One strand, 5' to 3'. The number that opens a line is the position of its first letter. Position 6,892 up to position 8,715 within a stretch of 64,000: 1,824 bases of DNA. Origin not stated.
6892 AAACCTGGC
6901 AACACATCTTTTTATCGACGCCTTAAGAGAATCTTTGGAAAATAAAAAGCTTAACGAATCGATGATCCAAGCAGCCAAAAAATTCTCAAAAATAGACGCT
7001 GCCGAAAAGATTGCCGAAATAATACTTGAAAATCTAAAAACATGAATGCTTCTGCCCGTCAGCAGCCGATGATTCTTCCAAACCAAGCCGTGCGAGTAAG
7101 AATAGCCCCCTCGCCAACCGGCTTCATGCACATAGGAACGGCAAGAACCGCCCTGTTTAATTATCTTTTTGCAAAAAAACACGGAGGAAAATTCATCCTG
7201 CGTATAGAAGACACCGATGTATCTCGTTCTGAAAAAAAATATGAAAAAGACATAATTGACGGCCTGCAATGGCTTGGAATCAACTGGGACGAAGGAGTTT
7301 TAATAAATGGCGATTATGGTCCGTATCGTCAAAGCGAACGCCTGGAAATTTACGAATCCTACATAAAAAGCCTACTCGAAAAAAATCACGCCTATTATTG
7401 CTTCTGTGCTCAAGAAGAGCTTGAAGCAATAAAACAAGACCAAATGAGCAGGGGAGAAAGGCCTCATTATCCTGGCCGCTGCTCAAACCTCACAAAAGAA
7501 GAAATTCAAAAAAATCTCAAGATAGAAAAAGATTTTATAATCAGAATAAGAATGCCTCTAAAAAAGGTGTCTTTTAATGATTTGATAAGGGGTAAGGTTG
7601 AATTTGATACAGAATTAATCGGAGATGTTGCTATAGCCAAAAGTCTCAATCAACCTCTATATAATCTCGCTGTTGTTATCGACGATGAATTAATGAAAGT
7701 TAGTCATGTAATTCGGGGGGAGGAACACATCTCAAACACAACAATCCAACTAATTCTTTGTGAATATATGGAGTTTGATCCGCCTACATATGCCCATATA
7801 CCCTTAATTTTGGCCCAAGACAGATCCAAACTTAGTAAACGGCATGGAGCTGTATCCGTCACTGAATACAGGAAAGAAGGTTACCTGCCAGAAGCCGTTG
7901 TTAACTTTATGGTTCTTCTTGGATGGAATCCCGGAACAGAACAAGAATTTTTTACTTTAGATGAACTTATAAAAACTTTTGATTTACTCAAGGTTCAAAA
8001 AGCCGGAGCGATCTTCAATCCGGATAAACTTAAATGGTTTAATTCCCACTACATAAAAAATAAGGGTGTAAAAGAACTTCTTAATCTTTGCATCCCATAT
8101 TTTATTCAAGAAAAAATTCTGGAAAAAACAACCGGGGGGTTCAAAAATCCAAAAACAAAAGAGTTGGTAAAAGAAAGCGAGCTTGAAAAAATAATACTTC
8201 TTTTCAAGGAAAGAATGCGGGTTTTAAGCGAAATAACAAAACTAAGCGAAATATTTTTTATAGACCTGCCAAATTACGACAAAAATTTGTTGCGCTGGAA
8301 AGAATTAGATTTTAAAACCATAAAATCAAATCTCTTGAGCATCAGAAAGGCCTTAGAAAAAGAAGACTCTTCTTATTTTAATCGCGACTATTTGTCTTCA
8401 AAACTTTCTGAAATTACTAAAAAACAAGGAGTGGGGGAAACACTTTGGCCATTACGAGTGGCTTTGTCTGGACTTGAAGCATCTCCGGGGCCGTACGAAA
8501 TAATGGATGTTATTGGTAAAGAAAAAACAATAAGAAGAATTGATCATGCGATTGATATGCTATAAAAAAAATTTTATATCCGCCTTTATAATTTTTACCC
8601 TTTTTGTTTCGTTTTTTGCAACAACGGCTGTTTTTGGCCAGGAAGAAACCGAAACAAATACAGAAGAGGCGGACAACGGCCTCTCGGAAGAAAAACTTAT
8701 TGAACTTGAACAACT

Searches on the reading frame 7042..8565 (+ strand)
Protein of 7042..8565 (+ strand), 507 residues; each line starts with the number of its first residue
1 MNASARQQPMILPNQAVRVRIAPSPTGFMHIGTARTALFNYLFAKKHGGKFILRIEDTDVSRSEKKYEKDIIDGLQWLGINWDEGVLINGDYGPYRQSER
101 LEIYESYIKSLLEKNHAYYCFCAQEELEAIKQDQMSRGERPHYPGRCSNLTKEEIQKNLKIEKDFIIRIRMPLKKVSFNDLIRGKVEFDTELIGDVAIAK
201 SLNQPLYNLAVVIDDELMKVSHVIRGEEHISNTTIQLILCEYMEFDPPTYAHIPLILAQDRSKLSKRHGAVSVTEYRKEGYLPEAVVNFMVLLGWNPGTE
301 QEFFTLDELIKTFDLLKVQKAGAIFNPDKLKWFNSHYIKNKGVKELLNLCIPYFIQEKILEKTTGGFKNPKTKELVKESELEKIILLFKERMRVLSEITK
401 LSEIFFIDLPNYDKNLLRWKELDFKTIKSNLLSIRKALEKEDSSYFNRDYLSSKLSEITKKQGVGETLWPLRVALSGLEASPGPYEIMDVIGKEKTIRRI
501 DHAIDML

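Call 9: search_protein_families(library=pfam, proteins=[window:7042-8565:+], max_evalue=0.001)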
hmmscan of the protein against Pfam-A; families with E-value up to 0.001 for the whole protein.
window:7042-8565:+ (507 aa): 2 families
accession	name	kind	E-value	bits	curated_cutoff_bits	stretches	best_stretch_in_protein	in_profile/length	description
PF00749.27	tRNA-synt_1c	-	2.6e-106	355.5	23.4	1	17-332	2-314/314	tRNA synthetases class I (E and Q), catalytic domain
PF19269.4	Anticodon_2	-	1.3e-24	87.7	23.6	1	362-504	9-141/141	Anticodon binding domain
